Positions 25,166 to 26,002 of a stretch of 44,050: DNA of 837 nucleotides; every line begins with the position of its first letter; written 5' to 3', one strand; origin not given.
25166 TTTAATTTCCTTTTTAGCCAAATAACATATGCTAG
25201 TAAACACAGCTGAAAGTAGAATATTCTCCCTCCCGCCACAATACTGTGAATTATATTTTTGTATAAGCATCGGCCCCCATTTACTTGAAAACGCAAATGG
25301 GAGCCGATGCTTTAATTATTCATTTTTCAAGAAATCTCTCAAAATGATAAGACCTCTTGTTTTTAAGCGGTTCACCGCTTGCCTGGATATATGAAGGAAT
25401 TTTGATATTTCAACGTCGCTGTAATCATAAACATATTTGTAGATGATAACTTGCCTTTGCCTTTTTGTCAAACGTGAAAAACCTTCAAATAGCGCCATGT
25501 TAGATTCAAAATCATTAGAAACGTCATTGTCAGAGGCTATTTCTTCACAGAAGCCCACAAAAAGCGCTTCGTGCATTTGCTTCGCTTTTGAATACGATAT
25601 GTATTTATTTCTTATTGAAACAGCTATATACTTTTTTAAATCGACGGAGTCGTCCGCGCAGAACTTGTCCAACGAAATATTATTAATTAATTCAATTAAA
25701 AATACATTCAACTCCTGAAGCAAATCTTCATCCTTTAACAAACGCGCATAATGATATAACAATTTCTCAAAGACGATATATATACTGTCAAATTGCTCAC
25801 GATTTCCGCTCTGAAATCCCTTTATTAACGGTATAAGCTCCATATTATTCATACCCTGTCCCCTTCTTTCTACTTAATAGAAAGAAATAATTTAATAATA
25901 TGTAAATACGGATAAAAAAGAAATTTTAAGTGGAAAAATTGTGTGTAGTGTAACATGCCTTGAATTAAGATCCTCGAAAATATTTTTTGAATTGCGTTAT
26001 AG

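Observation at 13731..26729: Head-less siphovirus-type tail cluster under its own sigma factor: candidate F-type tailocin-like system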

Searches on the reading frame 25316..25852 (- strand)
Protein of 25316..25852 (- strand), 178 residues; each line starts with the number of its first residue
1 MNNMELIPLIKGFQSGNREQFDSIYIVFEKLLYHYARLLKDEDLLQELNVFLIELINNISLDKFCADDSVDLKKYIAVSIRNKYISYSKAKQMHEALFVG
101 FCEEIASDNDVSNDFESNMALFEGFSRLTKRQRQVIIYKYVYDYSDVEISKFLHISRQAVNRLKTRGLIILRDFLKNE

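Call 5: search_protein_families(library=pfam, proteins=[window:25316-25852:-], max_evalue=0.01)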
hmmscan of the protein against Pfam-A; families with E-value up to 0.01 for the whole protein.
window:25316-25852:- (178 aa): 3 families
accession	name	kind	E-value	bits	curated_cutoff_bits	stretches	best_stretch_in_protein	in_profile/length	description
PF08281.18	Sigma70_r4_2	-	8.3e-08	32.2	25.7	1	126-168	9-51/54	Sigma-70, region 4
PF04545.22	Sigma70_r4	-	8.3e-08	32.1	24.1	1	126-172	3-49/50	Sigma-70, region 4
PF04297.20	UPF0122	-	0.00057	20.5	22.7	1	120-170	9-60/101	Putative helix-turn-helix protein, YlxM / p13 like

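Call 6: search_protein_families(library=phrogs, proteins=[window:25316-25852:-], max_evalue=0.01)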
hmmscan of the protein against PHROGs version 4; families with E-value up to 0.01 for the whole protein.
window:25316-25852:- (178 aa): 7 families
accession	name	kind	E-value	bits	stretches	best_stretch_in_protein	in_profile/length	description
phrog_1740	-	transcription regulation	1.2e-09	38.3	1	17-176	54-217/567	RNA polymerase sigma factor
phrog_351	-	transcription regulation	1.5e-07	31.4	1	107-177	654-728/928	RNA polymerase sigma factor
phrog_248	-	transcription regulation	9.2e-06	26.8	1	126-171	88-133/161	transcriptional activator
phrog_27454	-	transcription regulation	1.7e-05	26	1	46-168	44-166/179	RNA polymerase sigma factor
phrog_3512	-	transcription regulation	8.9e-05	23.7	1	127-168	65-106/130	sigma factor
phrog_36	-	transcription regulation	0.00016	22.4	1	126-177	138-189/220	transcriptional regulator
phrog_1190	-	transcription regulation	0.002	18.9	1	85-166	68-150/167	RNA polymerase sigma factor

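Call 29: search_protein_families(library=ncbifam, proteins=[window:25316-25852:-], max_evalue=0.01)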
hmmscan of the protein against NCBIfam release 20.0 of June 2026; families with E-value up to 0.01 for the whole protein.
window:25316-25852:- (178 aa): 47 families (the best 25 are shown)
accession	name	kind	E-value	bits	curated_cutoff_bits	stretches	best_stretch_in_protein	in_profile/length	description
TIGR02937.1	sigma70-ECF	superfamily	1e-13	51.2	42.9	1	28-173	10-163/165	sigma-70 family RNA polymerase sigma factor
NF009195.0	PRK12543.1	subfamily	3.1e-10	39.8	197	1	2-168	3-171/192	RNA polymerase sigma factor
TIGR02983.1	SigE-fam_strep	subfamily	2.1e-09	37.5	141.55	1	70-175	55-158/162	SigE family RNA polymerase sigma factor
TIGR03209.1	P21_Cbot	equivalog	3e-09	36.9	138.35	1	21-161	1-141/142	botulinum neurotoxin transcription-activating sigma factor BotR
TIGR02985.1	Sig70_bacteroi1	subfamily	5e-09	36.6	126.4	1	20-175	2-162/162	RNA polymerase sigma-70 factor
TIGR02980.1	SigBFG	subfamily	5.2e-09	36.1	234.35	1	95-173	146-224/227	SigB/SigF/SigG family RNA polymerase sigma factor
TIGR02885.1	spore_sigF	equivalog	5.3e-08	33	321.45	1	100-173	156-229/231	RNA polymerase sporulation sigma factor SigF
TIGR02952.1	Sig70_famx2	equivalog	9.1e-08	32.2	206.45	1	16-172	8-167/170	ECF subfamily RNA polymerase sigma factor, BldN family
TIGR02954.1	Sig70_famx3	hypoth_equivalog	8.2e-07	28.9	188.5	1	4-177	1-169/170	RNA polymerase sigma-70 factor, TIGR02954 family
NF007216.0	PRK09638.1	equivalog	9.4e-07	28.8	194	1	8-172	7-171/180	RNA polymerase sigma factor SigY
NF004052.0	PRK05572.1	subfamily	2.1e-06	27.5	311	1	106-175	183-250/252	SigF/SigG family RNA polymerase sporulation sigma factor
TIGR02984.1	Sig-70_plancto1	subfamily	4.2e-06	26.5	183.75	1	114-175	127-188/189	RNA polymerase sigma-70 factor, Planctomycetaceae-specific subfamily 1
NF009172.0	PRK12519.1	subfamily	5.1e-06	26.2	222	1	9-177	19-191/194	RNA polymerase sigma factor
NF009176.0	PRK12524.1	equivalog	1.1e-05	25.3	264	1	102-175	111-184/196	RNA polymerase sigma factor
NF006071.0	PRK08215.1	equivalog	1.4e-05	24.8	372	1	102-172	184-254/258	RNA polymerase sporulation sigma factor SigG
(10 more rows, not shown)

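Call 30: find_homologous_proteins(query=window:25316-25852:-, max_evalue=0.00001)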
Query window:25316-25852:- (178 aa): 104 proteins with E <= 0.00001 among 159 candidates.
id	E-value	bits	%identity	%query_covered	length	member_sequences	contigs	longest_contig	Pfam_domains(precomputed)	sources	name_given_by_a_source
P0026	1.7e-108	378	100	100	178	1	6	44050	PF04545.23,PF08281.19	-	-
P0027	9.2e-68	245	68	99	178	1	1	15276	PF04545.23,PF08281.19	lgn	-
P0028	1.8e-67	244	69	99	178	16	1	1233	PF04545.23,PF08281.19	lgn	-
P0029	1.2e-59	219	60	99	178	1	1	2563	PF04545.23,PF08281.19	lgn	-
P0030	4.8e-58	214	60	99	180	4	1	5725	PF04545.23,PF08281.19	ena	-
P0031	2.0e-55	205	61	100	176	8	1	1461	PF04545.23,PF08281.19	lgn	-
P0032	7.2e-53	197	61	90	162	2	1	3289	PF04545.23,PF08281.19,PF04297.21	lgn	-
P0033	6.5e-51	190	55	94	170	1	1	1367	PF04545.23,PF08281.19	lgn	-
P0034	2.1e-50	189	57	99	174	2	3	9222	PF04545.23,PF08281.19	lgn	-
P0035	6.6e-50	187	54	100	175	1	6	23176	PF04545.23,PF08281.19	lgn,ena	-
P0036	1.9e-49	186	53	99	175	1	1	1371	PF04545.23,PF08281.19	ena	-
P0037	2.5e-48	182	54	98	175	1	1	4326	PF04545.23,PF08281.19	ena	-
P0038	1.7e-47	179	52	100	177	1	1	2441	PF04545.23,PF08281.19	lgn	-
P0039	5.7e-44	168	49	99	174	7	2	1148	PF04545.23,PF08281.19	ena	-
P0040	3.6e-40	155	48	99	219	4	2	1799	PF13384.13,PF13936.13,PF04545.23,PF08281.19,PF04297.21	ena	-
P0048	1.4e-33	134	47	98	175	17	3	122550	PF04545.23,PF08281.19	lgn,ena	-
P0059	1.4e-31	128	44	98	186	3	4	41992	PF04545.23,PF08281.19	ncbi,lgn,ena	-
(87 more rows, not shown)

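Call 31: find_encoding_contigs(protein=P0035, flank=10000, max_places=3)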
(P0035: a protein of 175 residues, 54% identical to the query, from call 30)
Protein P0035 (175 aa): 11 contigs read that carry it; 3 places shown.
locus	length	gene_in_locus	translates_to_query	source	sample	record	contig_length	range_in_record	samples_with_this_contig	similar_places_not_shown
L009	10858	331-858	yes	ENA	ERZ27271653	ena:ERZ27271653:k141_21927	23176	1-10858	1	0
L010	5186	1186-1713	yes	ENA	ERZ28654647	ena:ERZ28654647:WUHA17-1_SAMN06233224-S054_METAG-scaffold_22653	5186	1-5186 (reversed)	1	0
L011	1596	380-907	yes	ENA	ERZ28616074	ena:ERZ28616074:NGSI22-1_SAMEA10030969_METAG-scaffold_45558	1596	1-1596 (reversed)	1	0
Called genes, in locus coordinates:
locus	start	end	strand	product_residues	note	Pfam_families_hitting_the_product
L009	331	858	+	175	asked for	PF08281:Sigma70_r4_2, PF04545:Sigma70_r4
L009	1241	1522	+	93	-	-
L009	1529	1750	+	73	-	-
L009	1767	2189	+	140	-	PF16460:Phage_TTP_11, PF08813:Phage_tail_3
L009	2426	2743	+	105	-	PF19591:DUF6096, PF12363:Phage_TAC_12 (faint)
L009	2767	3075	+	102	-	-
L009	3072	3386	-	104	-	-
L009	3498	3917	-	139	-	PF10694:DUF2500 (weak)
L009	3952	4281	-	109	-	-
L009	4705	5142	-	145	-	-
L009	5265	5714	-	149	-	PF10694:DUF2500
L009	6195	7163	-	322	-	-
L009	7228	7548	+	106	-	-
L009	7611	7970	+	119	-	-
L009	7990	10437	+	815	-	-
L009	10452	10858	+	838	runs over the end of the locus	-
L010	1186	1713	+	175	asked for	PF08281:Sigma70_r4_2, PF04545:Sigma70_r4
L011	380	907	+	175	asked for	PF08281:Sigma70_r4_2, PF04545:Sigma70_r4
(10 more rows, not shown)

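Call 32: find_encoding_contigs(protein=P0048, flank=10000, max_places=2)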
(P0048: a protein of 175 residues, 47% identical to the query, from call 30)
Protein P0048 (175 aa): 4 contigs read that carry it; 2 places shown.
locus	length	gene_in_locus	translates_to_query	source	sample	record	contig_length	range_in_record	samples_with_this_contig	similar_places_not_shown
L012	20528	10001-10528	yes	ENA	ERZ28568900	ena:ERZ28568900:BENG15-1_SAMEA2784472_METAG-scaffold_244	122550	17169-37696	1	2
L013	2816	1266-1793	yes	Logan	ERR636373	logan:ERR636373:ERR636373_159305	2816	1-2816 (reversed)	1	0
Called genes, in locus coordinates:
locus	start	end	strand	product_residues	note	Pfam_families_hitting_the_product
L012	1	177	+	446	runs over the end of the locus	PF00342:PGI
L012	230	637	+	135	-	-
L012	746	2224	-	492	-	PF09547:SpoIVA_ATPase, PF20438:SpoIVA_middle, PF20439:SpoIVA_C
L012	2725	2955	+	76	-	PF04023:FeoA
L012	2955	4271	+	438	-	PF01926:MMR_HSR1, PF02421:FeoB_N, PF17910:FeoB_Cyto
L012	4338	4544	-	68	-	PF16945:Phage_r1t_holin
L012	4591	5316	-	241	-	PF01551:Peptidase_M23, PF08230:CW_7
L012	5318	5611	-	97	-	-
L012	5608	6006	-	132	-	-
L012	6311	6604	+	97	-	-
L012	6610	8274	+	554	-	PF00239:Resolvase, PF07508:Recombinase, PF13408:Zn_ribbon_recom, PF14287:DUF4368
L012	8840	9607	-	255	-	PF00072:Response_reg, PF04397:LytTR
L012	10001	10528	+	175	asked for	PF04545:Sigma70_r4, PF08281:Sigma70_r4_2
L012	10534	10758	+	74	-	-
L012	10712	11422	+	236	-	PF01551:Peptidase_M23, PF08230:CW_7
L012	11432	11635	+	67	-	PF16945:Phage_r1t_holin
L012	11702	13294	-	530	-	PF00009:GTP_EFTU, PF01926:MMR_HSR1 (weak), PF22042:EF-G_D2, PF03144:GTP_EFTU_D2 (weak), PF16658:RF3_C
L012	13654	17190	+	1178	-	PF01855:POR_N, PF17147:PFOR_II, PF01558:POR, PF10371:EKR, PF00037:Fer4 (faint), PF12837:Fer4_6 (weak), PF12838:Fer4_7 (weak), PF13187:Fer4_9 (weak), +3 more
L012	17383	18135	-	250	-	PF14512:TM1586_NiRdase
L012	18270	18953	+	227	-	PF00512:HisKA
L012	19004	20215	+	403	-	PF00465:Fe-ADH, PF13685:Fe-ADH_2, PF25137:ADH_Fe_C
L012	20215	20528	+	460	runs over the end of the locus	PF00171:Aldedh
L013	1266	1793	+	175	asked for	PF04545:Sigma70_r4, PF08281:Sigma70_r4_2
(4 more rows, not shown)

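Call 34: find_encoding_contigs(protein=P0059, flank=10000, max_places=2)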
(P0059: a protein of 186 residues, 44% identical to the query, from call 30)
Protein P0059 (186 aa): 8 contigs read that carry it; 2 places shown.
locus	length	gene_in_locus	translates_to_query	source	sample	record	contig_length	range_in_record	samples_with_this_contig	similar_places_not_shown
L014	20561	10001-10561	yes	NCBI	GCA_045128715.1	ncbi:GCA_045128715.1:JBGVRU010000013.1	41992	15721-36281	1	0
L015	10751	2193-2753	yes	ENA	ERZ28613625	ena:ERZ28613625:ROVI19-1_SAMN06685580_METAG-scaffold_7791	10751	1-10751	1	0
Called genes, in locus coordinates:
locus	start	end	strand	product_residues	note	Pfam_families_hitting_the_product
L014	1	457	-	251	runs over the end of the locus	-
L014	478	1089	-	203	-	PF00440:TetR_N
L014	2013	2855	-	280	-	PF02899:Phage_int_SAM_1, PF00589:Phage_integrase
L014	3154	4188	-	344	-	PF07804:HipA_C (weak)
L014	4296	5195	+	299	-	PF14249:Tocopherol_cycl (weak)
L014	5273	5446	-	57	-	-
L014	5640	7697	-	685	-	PF02401:LYTB, PF00575:S1, PF23459:S1_RRP5 (faint), PF00575:S1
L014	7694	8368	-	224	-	PF02224:Cytidylate_kin, PF13189:Cytidylate_kin2 (weak), PF13238:AAA_18 (faint), PF13207:AAA_17 (faint)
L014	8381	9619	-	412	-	PF00890:FAD_binding_2 (weak), PF03486:HI0933_like, PF04820:Trp_halogenase (faint), PF07992:Pyr_redox_2, PF13454:NAD_binding_9 (faint), PF01134:GIDA (weak), PF01266:DAO (weak), PF22780:HI0933_like_1st, +1 more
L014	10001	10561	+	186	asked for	PF08281:Sigma70_r4_2 (weak), PF04545:Sigma70_r4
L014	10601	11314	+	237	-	PF01551:Peptidase_M23, PF08230:CW_7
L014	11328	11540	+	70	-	PF16945:Phage_r1t_holin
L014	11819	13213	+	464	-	PF03323:GerA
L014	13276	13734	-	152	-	PF09537:DUF2383 (faint), PF07875:Coat_F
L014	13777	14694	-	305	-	PF03547:Mem_trans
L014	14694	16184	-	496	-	PF01087:GalP_UDP_transf, PF02744:GalP_UDP_tr_C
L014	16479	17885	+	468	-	PF00089:Trypsin, PF13365:Trypsin_2, PF00595:PDZ (weak), PF13180:PDZ_2, PF17820:PDZ_6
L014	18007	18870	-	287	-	PF00781:DAGK_cat, PF19279:YegS_C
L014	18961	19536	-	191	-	PF02441:Flavoprotein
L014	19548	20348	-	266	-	PF16924:DpaA_N, PF02826:2-Hacid_dh_C (weak)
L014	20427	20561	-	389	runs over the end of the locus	PF01743:PolyA_pol, PF12627:PolyA_pol_RNAbd (weak), PF13735:tRNA_NucTran2_2 (faint)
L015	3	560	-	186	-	?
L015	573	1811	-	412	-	PF00890:FAD_binding_2 (weak), PF03486:HI0933_like, PF04820:Trp_halogenase (faint), PF07992:Pyr_redox_2, PF13454:NAD_binding_9 (faint), PF01134:GIDA (weak), PF01266:DAO (weak), PF22780:HI0933_like_1st, +1 more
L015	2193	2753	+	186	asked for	PF08281:Sigma70_r4_2 (weak), PF04545:Sigma70_r4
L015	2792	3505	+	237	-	PF01551:Peptidase_M23, PF08230:CW_7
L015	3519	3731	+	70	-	PF16945:Phage_r1t_holin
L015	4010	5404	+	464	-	PF03323:GerA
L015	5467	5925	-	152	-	PF09537:DUF2383 (faint), PF07875:Coat_F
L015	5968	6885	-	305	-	PF03547:Mem_trans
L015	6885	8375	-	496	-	PF01087:GalP_UDP_transf, PF02744:GalP_UDP_tr_C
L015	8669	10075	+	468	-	PF00089:Trypsin, PF13365:Trypsin_2, PF00595:PDZ (weak), PF13180:PDZ_2, PF17820:PDZ_6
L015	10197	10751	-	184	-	?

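Call 74: search_protein_families(library=padloc, proteins=[L009:3498-3917:-, L009:5265-5729:-], max_evalue=0.01)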
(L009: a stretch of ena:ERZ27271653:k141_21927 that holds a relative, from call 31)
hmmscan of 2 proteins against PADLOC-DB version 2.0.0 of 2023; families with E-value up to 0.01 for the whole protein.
L009:3498-3917:- (139 aa): 0 families

L009:5265-5729:- (154 aa): 0 families

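Call 79: find_encoding_contigs(protein=window:25316-25852:-, flank=10000, max_places=10)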
Protein window:25316-25852:- (178 aa): 8 contigs read that carry it; 7 places shown.
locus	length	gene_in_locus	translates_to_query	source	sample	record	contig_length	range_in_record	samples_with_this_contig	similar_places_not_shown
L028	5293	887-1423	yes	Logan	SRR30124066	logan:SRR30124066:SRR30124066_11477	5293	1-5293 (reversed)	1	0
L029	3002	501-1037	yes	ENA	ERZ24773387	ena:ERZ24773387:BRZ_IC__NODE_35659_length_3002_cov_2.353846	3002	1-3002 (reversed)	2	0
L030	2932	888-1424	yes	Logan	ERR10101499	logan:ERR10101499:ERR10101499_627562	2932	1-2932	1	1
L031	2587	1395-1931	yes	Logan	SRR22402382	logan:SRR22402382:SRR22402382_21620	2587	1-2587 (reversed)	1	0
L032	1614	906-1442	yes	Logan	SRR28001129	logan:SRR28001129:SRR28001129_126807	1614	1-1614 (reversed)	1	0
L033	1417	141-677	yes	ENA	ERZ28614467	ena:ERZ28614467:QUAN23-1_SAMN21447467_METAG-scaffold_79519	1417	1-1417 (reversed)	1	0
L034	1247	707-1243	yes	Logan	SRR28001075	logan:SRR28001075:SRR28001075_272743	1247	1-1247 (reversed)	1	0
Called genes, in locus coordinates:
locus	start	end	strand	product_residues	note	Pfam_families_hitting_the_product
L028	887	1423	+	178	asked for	PF08281:Sigma70_r4_2, PF04545:Sigma70_r4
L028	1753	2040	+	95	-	-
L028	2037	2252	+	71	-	-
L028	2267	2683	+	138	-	PF08813:Phage_tail_3, PF16460:Phage_TTP_11 (weak)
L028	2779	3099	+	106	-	PF19591:DUF6096, PF12363:Phage_TAC_12 (faint)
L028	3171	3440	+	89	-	-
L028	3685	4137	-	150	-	PF10694:DUF2500 (weak)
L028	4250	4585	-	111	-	-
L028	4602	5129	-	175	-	-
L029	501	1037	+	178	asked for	PF08281:Sigma70_r4_2, PF04545:Sigma70_r4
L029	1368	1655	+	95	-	-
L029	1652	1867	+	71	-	-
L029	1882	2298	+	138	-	PF08813:Phage_tail_3, PF16460:Phage_TTP_11 (weak)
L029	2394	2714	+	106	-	PF19591:DUF6096, PF12363:Phage_TAC_12 (faint)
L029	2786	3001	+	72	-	?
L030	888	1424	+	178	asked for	PF08281:Sigma70_r4_2, PF04545:Sigma70_r4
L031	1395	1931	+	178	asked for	PF08281:Sigma70_r4_2, PF04545:Sigma70_r4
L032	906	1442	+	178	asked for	PF08281:Sigma70_r4_2, PF04545:Sigma70_r4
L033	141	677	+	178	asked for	PF08281:Sigma70_r4_2, PF04545:Sigma70_r4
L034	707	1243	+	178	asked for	PF08281:Sigma70_r4_2, PF04545:Sigma70_r4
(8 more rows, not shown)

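Call 105: search_dna_similar(query=window:25316-25852:-, collection=plasmids, mode=protein, max_evalue=0.001, max_rows=25)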
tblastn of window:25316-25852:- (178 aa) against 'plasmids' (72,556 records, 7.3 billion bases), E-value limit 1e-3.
Records with a match: 75; places in all: 85; records where one place covers at least 80% of the query: 68.
Best place of each record, by identity: <60% 75.
By first word of the organism name: Clostridium 62; Clostridioides 5; Paraclostridium 3; Clostridiaceae 1; Chondrinema 1; Rossellomorea 1; Terrisporobacter 1; Bacteroides 1.
By predicted mobility (MOB-suite, as given by PLSDB): non-mobilizable 51; mobilizable 18; conjugative 6.
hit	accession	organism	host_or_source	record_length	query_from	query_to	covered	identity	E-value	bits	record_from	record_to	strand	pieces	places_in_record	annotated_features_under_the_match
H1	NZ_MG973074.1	Clostridioides difficile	hospital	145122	14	167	87%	35.4%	2e-14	77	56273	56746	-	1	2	sigma factor-like helix-turn-helix DNA-binding protein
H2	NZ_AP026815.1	Clostridium tetani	soil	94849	9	175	94%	32.5%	2e-9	63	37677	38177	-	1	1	sigma-70 family RNA polymerase sigma factor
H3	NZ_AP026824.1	Clostridium tetani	Homo sapiens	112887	9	175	94%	32.5%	2e-9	63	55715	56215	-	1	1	sigma-70 family RNA polymerase sigma factor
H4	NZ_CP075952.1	Clostridium perfringens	Pea soup, FP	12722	5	177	97%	30.7%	7e-10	64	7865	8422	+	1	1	sigma-70 family RNA polymerase sigma factor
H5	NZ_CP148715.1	Clostridium perfringens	Dog,single cell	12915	5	177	97%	30.7%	7e-10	64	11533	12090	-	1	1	sigma-70 family RNA polymerase sigma factor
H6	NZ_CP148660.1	Clostridium perfringens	-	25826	5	177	97%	30.7%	7e-10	64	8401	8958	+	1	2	sigma-70 family RNA polymerase sigma factor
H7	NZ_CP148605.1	Clostridium perfringens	-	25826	5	177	97%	30.7%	7e-10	64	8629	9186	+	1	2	sigma-70 family RNA polymerase sigma factor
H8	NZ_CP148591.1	Clostridium perfringens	-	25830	5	177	97%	30.7%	7e-10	64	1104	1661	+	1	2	sigma-70 family RNA polymerase sigma factor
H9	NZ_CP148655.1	Clostridium perfringens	Homo sapiens,single cell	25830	5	177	97%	30.7%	7e-10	64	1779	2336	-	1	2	sigma-70 family RNA polymerase sigma factor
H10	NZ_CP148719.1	Clostridium perfringens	Dog,single cell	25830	5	177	97%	30.7%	7e-10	64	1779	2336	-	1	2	sigma-70 family RNA polymerase sigma factor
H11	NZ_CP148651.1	Clostridium perfringens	Homo sapiens,single cell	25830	5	177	97%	30.7%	7e-10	64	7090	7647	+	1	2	sigma-70 family RNA polymerase sigma factor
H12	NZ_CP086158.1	Clostridium tagluense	single colony,Lamb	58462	1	175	98%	30.1%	1e-6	54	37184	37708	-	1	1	sigma-70 family RNA polymerase sigma factor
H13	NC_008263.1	Clostridium perfringens SM101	-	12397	5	175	96%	30.5%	3e-9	62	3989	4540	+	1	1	sigma-70 family RNA polymerase sigma factor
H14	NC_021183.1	Clostridium pasteurianum BC1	-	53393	6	172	94%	30.9%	3e-6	54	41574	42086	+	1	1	sigma-70 family RNA polymerase sigma factor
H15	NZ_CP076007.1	Clostridium perfringens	Meatballs, FP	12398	5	175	96%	30.0%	4e-8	59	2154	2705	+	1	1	sigma-70 family RNA polymerase sigma factor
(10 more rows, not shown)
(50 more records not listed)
